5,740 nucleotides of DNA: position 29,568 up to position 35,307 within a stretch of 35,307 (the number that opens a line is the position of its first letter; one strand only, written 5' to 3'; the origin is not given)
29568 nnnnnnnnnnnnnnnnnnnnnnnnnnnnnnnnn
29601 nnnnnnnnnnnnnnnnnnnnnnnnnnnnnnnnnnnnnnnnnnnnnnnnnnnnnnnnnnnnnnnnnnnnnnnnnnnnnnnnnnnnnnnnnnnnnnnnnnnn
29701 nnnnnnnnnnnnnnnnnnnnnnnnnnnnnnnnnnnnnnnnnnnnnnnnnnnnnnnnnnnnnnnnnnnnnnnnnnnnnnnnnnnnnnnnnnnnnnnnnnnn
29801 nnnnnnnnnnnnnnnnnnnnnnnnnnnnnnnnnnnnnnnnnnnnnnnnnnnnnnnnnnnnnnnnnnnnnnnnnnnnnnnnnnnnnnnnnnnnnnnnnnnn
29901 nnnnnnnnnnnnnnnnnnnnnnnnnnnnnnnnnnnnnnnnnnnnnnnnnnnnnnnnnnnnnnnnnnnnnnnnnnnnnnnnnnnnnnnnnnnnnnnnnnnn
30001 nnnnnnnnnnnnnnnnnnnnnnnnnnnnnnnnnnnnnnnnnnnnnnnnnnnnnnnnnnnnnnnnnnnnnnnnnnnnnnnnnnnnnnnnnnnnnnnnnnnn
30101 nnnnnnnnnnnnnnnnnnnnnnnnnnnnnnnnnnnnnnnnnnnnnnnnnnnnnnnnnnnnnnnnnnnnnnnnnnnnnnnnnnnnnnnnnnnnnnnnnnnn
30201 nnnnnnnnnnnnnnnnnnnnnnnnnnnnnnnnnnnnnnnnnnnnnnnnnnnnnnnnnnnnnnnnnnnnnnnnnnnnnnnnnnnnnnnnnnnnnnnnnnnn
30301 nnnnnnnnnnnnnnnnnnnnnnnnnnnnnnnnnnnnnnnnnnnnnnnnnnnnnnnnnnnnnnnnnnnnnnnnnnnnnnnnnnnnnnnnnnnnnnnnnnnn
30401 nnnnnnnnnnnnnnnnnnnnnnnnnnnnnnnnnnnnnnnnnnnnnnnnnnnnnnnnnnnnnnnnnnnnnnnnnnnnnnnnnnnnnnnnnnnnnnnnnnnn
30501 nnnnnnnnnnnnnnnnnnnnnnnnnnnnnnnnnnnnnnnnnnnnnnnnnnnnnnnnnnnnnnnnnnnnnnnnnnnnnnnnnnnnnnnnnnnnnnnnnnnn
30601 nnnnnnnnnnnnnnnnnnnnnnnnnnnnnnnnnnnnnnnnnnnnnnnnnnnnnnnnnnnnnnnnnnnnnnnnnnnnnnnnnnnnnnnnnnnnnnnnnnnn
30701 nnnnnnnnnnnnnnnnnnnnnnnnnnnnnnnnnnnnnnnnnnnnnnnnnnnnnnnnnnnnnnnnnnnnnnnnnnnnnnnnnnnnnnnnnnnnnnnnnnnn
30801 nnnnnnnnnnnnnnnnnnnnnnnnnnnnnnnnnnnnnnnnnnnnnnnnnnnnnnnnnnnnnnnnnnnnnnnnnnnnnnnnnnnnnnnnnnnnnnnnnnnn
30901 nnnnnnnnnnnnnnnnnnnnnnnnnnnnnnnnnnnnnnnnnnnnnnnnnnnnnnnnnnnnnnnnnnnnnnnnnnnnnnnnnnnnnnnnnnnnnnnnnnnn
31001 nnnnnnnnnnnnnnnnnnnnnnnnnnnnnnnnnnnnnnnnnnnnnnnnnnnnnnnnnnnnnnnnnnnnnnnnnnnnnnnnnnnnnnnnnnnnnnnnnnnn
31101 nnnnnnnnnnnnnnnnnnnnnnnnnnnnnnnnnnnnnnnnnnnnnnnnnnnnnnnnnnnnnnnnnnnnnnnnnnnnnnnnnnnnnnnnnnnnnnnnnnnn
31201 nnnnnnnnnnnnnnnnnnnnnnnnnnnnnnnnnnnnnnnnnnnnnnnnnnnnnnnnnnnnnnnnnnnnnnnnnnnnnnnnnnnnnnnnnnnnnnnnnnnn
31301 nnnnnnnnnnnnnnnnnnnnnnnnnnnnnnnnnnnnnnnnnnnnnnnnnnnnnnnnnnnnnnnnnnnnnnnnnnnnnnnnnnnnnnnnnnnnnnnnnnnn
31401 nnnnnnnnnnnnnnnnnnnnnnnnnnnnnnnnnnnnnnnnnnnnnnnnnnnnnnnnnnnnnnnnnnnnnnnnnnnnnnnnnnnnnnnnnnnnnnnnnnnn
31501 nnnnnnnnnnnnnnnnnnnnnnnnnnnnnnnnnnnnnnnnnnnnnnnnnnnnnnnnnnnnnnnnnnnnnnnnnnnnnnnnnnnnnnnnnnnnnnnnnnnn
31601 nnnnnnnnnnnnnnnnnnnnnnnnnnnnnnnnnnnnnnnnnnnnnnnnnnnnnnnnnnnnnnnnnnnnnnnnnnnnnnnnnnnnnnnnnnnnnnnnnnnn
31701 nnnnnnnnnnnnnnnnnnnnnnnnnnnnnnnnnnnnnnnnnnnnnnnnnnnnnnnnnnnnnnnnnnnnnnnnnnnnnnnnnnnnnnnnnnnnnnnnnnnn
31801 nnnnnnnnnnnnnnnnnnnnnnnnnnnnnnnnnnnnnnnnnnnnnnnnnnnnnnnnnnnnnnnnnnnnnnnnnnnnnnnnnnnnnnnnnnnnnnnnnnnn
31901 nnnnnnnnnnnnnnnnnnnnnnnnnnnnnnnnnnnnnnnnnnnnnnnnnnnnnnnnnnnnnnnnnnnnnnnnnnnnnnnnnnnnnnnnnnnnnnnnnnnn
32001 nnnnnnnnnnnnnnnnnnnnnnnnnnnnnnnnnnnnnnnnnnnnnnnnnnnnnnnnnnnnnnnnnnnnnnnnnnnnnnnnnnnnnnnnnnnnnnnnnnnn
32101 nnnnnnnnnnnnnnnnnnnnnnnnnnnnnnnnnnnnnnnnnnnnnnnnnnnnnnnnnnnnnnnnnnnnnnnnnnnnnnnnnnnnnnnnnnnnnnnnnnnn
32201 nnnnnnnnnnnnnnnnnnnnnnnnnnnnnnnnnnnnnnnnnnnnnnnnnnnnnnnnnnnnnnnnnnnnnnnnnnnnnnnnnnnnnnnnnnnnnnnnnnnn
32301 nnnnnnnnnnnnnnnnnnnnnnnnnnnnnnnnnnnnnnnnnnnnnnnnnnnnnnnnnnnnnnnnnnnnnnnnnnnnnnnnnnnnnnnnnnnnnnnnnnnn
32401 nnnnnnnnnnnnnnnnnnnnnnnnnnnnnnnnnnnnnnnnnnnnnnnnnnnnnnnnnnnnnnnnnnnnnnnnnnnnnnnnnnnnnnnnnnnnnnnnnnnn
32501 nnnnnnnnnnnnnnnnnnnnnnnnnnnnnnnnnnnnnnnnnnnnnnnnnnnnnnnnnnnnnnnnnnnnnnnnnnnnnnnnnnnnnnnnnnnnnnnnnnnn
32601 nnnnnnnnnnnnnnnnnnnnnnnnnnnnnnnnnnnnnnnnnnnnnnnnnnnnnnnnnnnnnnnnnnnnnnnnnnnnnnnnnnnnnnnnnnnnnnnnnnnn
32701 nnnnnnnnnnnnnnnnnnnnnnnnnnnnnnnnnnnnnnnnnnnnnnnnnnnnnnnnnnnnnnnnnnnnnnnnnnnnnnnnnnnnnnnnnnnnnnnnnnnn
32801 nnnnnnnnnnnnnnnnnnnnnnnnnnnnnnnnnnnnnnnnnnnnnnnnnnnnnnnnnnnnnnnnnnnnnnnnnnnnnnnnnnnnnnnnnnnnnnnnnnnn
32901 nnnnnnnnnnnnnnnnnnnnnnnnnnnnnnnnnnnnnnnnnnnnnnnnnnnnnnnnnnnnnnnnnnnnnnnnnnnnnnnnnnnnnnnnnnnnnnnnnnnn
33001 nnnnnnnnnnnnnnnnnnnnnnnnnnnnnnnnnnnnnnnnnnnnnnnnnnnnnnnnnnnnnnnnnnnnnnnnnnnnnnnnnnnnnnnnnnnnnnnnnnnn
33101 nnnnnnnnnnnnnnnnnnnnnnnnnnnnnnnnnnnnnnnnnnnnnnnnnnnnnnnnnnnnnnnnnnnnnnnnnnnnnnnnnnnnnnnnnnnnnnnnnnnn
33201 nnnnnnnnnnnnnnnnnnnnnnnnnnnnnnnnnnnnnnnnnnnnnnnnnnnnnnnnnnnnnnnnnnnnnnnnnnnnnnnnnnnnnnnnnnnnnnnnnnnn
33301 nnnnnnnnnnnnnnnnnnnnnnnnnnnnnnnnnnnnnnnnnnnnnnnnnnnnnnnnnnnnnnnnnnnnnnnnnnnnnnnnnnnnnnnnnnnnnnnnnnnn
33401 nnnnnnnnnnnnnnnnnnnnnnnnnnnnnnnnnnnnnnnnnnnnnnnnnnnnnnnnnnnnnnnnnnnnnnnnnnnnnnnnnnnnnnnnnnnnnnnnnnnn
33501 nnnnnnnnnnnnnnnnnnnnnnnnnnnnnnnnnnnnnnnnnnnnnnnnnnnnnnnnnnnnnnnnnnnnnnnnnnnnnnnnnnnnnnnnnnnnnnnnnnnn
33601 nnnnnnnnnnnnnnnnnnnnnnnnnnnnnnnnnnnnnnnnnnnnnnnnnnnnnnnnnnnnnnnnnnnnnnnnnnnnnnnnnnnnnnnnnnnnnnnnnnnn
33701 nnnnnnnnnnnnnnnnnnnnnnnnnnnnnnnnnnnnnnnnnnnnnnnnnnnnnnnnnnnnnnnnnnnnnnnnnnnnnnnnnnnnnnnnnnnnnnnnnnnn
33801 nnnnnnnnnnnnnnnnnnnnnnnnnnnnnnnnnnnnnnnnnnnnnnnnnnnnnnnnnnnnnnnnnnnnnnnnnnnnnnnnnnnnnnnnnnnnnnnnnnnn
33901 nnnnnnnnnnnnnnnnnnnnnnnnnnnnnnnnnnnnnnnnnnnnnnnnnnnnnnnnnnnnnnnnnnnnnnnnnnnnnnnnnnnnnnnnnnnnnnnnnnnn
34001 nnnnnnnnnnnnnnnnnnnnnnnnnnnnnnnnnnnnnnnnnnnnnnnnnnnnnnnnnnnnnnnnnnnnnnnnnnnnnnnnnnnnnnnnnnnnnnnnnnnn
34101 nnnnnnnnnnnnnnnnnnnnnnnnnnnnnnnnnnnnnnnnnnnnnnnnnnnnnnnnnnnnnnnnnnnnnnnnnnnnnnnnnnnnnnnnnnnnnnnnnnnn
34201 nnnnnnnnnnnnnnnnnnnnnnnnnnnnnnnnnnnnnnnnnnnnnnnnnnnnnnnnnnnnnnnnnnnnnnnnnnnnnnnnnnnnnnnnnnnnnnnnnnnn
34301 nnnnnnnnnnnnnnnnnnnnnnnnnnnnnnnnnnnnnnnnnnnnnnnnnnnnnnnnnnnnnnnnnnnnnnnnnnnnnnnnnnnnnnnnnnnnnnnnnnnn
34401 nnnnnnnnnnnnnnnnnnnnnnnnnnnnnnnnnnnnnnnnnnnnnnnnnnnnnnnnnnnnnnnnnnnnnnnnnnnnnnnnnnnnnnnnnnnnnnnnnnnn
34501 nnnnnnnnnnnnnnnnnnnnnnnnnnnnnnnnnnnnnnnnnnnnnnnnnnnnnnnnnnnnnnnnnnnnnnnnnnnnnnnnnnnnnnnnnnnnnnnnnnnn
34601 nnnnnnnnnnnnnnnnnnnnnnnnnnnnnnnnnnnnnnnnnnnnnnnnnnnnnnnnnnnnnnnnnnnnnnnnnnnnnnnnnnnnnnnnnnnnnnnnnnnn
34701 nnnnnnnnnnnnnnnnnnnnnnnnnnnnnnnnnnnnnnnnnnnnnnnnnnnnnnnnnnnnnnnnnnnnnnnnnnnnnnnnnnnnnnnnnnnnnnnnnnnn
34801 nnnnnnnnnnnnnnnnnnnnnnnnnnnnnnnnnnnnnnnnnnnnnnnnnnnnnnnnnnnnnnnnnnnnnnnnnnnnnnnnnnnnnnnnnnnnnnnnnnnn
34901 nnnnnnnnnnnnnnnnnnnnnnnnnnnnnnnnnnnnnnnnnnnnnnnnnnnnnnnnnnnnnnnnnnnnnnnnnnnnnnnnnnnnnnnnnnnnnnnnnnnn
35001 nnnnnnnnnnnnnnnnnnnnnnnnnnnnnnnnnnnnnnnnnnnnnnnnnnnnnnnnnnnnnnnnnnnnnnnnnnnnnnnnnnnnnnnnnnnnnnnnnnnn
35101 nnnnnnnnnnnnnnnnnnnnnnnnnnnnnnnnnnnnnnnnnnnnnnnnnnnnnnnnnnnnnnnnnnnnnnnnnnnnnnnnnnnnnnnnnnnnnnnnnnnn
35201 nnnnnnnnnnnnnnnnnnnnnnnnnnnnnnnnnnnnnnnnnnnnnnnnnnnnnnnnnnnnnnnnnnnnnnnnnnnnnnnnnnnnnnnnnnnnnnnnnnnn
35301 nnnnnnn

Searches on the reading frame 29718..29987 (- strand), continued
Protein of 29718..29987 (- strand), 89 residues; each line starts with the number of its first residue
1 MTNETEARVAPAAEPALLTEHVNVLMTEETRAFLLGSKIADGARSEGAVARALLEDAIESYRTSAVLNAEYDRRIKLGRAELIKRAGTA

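Call 92: find_encoding_contigs(protein=P0063, flank=8000, max_places=1)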
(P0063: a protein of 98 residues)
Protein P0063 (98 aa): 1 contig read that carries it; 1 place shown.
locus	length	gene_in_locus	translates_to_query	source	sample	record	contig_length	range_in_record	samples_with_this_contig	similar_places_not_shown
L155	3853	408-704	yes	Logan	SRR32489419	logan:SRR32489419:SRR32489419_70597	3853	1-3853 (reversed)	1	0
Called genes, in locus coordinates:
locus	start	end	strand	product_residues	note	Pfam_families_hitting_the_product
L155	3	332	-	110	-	?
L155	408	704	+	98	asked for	-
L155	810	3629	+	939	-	PF09250:Prim-Pol, PF08706:D5_N, PF19263:DUF5906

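Call 93: find_encoding_contigs(protein=P0070, flank=8000, max_places=1)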
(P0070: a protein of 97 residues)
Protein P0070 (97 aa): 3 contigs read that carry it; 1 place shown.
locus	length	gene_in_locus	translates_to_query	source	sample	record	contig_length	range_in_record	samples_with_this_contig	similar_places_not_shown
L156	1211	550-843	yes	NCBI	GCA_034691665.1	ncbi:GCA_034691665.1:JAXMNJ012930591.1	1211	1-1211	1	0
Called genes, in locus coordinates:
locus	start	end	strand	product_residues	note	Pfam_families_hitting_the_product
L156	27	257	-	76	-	-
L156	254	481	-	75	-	-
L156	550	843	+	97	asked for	-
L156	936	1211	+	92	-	?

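Call 99: find_related_loci(query=A5, collection=viral_contigs, flank=4000)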
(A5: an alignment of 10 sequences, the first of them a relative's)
Query A5 (98 aa) in viral_contigs; peptide patterns used: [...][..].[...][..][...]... (x = any residue, [..] = any of these).
49 stretches matched a pattern; 4 encode a relative of the query (tblastn E <= 1e-3); 4 distinct loci.
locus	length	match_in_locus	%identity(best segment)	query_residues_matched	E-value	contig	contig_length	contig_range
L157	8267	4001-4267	46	1-89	3e-21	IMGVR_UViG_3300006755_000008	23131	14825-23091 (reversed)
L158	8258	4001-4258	47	2-87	3e-21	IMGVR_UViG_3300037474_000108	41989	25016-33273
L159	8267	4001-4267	46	1-89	4e-20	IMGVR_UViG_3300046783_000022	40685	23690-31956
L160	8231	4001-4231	47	13-90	2e-18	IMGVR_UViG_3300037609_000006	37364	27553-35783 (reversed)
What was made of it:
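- Tried and rejected: A narrower alignment worked (call 99).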

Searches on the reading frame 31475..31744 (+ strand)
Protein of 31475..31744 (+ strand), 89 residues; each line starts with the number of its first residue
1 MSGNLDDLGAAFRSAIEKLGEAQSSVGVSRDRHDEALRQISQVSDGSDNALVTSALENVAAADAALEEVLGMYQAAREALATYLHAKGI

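Call 53: search_protein_families(library=pfam, proteins=[window:31475-31744:+], max_evalue=0.05)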
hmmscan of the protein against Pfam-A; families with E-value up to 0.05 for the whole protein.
window:31475-31744:+ (89 aa): 0 families

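Call 104: search_protein_families(library=pfam, proteins=[window:31475-31744:+], max_evalue=1)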
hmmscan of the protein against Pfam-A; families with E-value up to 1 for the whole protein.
window:31475-31744:+ (89 aa): 3 families
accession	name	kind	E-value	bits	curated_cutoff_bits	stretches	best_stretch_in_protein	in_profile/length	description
PF24430.1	DUF7553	-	0.055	14.4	27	1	31-61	51-81/85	Family of unknown function (DUF7553)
PF00700.27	Flagellin_C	-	0.063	14.1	23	1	13-67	5-59/86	Bacterial flagellin C-terminal helical region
PF13371.12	TPR_9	-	0.2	12.1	35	0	65-86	37-58/73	Tetratricopeptide repeat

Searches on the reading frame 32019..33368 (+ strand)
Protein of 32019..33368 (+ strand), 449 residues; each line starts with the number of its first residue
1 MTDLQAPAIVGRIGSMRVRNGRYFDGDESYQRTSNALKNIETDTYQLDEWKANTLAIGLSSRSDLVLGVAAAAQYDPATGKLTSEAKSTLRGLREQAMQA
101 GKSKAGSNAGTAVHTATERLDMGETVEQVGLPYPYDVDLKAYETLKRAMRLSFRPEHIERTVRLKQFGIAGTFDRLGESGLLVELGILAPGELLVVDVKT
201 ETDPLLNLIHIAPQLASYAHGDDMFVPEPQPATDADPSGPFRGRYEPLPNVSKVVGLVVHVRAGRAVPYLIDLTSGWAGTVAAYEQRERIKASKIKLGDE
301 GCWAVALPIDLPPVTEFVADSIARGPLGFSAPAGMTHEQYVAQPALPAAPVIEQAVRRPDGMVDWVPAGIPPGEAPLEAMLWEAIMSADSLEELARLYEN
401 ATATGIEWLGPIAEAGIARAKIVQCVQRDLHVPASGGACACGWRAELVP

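Call 15: search_protein_families(library=pfam, proteins=[window:32019-33368:+], max_evalue=0.01)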
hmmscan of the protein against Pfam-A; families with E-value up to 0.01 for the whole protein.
window:32019-33368:+ (449 aa): 0 families

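Call 16: search_protein_families(library=phrogs, proteins=[window:32019-33368:+], max_evalue=0.01)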
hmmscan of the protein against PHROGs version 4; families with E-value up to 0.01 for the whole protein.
window:32019-33368:+ (449 aa): 2 families
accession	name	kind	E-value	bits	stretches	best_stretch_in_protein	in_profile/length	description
phrog_466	-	DNA, RNA and nucleotide metabolism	4.9e-37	129.3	1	26-305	129-392/446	exonuclease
phrog_298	-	DNA, RNA and nucleotide metabolism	3.7e-11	43.9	1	96-220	95-209/293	exonuclease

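Call 32: find_related_loci(query=window:32019-33368:+, collection=viral_contigs, flank=10000)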
Query window:32019-33368:+ (449 aa) in viral_contigs; peptide patterns used: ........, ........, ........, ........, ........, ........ (x = any residue, [..] = any of these).
6 stretches matched a pattern, but none encodes a relative of the query by tblastn (E <= 1e-3).
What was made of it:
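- Tried and rejected: It found nothing (call 32).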

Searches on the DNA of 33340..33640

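Call 59: search_rna_families(source=window, start=33340, end=33640, threshold=evalue, max_evalue=1, show_alignments=2)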
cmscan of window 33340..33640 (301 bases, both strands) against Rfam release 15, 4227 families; matches with E-value up to 1: 2.
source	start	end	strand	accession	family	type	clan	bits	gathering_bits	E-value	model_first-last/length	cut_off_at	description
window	33439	33540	+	RF01852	tRNA-Sec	Gene; tRNA;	CL00001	21.4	47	0.053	1-91/91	no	Selenocysteine transfer RNA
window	33508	33542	-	RF04354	Plastid-ycf2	Cis-reg;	-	16.7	65.7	0.72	1-75/75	no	Plastid-ycf2 5UTR RNA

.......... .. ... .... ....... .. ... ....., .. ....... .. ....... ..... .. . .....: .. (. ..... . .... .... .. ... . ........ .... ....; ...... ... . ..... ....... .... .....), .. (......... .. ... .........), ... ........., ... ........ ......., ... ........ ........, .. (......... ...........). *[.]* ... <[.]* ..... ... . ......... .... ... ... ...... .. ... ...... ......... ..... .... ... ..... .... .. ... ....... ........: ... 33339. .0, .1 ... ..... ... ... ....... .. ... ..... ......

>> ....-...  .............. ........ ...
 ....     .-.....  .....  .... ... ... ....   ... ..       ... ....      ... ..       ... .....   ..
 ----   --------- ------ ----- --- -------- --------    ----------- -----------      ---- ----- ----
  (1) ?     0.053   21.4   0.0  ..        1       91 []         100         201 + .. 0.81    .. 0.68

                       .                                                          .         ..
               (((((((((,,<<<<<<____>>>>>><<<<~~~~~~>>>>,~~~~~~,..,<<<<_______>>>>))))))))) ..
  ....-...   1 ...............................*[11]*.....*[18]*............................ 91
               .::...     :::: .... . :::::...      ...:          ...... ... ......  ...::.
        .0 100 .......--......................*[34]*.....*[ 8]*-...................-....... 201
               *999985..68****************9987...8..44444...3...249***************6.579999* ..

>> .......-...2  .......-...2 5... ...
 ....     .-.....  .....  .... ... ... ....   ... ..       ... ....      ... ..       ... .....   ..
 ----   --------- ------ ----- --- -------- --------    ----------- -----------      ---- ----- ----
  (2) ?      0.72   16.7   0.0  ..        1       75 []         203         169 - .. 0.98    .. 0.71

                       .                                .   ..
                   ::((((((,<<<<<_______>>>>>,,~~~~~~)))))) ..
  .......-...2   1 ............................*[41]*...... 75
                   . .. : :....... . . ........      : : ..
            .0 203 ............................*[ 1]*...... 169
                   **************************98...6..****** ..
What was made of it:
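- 33439..33540 (+): Degenerate tRNA-like element: acceptor stem, D arm and T arm are present, with a 34-nt insertion in the anticodon arm. Rfam tRNA-Sec model scores 21.4 bits, E 0.053, below the gathering score of 47 (call 59).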

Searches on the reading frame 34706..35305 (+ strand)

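Call 18: search_protein_families(library=pfam, proteins=[window:34706-35305:+], max_evalue=0.01)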
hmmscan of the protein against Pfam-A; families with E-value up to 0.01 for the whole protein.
window:34706-35305:+ (200 aa): 1 family
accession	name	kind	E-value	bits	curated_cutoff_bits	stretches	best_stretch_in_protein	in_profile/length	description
PF05866.16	RusA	-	3e-06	28.3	22.8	1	80-137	69-124/124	Endodeoxyribonuclease RusA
